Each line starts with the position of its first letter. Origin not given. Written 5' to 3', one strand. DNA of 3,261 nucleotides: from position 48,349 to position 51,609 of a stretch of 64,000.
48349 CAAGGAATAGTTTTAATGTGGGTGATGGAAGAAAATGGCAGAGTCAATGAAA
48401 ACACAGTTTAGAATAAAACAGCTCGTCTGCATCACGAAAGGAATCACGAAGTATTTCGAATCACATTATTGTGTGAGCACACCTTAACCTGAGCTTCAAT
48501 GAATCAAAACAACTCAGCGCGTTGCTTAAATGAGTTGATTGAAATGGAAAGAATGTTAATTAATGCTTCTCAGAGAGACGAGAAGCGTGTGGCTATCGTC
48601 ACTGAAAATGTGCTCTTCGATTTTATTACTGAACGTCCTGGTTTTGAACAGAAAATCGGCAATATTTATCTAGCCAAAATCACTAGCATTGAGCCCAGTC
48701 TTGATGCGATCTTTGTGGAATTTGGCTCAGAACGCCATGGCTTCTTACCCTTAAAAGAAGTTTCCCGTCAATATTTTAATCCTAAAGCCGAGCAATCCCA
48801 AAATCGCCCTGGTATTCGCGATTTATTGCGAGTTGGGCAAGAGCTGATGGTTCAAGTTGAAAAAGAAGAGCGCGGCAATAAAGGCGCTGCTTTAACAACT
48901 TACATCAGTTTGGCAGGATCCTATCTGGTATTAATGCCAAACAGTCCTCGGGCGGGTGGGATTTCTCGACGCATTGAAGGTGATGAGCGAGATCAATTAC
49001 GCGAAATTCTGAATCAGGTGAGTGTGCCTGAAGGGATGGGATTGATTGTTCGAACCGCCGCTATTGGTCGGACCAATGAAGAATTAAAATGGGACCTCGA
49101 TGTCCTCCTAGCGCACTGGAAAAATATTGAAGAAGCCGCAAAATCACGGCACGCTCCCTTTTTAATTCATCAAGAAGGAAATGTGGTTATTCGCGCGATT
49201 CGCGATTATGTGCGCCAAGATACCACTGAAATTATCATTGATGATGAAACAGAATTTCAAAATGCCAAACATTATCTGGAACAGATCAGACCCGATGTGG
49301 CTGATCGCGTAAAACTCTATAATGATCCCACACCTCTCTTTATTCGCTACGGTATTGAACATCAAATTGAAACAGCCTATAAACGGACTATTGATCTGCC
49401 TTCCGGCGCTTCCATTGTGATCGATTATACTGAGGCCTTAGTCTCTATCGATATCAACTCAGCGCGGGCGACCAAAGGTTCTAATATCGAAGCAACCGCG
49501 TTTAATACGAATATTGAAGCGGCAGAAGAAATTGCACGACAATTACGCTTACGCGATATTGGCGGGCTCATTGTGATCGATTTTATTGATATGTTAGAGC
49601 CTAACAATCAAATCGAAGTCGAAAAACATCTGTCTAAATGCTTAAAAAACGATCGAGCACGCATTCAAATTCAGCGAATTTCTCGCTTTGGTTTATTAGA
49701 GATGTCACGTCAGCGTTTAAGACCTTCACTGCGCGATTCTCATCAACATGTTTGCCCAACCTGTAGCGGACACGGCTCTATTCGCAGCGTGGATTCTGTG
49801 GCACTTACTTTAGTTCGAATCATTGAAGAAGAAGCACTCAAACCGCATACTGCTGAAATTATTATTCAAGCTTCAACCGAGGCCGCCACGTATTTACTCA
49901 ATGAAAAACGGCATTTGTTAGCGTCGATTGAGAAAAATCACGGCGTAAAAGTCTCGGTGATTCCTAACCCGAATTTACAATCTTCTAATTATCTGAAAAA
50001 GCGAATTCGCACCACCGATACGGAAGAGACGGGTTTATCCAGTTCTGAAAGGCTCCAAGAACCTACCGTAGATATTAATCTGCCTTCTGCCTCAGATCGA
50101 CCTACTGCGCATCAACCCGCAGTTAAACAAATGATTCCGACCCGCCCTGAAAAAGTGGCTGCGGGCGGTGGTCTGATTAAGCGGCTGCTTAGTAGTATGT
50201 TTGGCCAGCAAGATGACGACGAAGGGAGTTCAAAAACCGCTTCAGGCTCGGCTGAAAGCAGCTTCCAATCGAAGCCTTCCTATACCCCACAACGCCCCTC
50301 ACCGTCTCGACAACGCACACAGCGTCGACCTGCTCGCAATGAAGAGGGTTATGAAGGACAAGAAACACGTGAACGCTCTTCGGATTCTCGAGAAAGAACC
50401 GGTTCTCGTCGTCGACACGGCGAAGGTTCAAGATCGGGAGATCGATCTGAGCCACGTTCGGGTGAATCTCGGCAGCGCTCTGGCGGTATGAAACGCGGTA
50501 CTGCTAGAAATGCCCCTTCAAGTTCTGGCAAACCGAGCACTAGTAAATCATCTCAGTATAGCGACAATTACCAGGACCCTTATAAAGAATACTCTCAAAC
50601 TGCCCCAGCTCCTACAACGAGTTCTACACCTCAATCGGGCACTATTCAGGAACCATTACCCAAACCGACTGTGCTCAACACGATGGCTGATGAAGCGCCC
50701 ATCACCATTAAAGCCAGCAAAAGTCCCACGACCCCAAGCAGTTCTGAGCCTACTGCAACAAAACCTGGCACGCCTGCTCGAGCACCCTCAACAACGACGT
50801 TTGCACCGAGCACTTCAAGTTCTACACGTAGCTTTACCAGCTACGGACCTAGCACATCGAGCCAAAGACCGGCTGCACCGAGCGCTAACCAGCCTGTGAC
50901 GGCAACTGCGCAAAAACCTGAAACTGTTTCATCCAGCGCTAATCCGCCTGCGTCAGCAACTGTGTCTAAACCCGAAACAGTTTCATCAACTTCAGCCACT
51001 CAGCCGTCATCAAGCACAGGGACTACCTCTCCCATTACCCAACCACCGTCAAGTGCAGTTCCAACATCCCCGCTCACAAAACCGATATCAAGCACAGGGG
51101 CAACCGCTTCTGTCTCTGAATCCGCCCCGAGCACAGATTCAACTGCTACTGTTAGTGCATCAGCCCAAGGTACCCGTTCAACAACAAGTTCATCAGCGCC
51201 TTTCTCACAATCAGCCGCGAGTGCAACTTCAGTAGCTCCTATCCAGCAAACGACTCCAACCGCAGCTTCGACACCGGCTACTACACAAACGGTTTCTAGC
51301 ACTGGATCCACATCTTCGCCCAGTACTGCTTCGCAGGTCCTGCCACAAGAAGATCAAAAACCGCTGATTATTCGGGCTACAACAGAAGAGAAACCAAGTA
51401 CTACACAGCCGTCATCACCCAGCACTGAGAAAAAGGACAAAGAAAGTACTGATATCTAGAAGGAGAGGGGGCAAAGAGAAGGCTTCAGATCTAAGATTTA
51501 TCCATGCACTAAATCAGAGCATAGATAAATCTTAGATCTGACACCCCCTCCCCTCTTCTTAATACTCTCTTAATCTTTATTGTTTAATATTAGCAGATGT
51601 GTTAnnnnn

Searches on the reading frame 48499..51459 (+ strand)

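Call 54: search_protein_families(library=ncbifam, proteins=[window:48499-51459:+], max_evalue=1e-10)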
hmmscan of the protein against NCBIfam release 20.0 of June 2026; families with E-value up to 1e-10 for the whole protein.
window:48499-51459:+ (986 aa): 5 families
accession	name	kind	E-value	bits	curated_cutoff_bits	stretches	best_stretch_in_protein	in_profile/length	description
NF008074.0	PRK10811.1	equivalog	4.4e-216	720.1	908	1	16-831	1-849/1068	ribonuclease E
TIGR00757.1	RNaseEG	subfamily_domain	5.6e-159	529.5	325.95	1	29-439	2-414/415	Rne/Rng family ribonuclease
NF008689.0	PRK11712.1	equivalog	3.5e-101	339.1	594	1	19-490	5-476/489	ribonuclease G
NF052586.1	RnaseECyano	equivalog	5.1e-82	276.2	900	1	50-525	31-509/619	ribonuclease E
NF052588.1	RnaseEMycob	equivalog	5e-80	269.5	1400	1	47-435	357-753/945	ribonuclease E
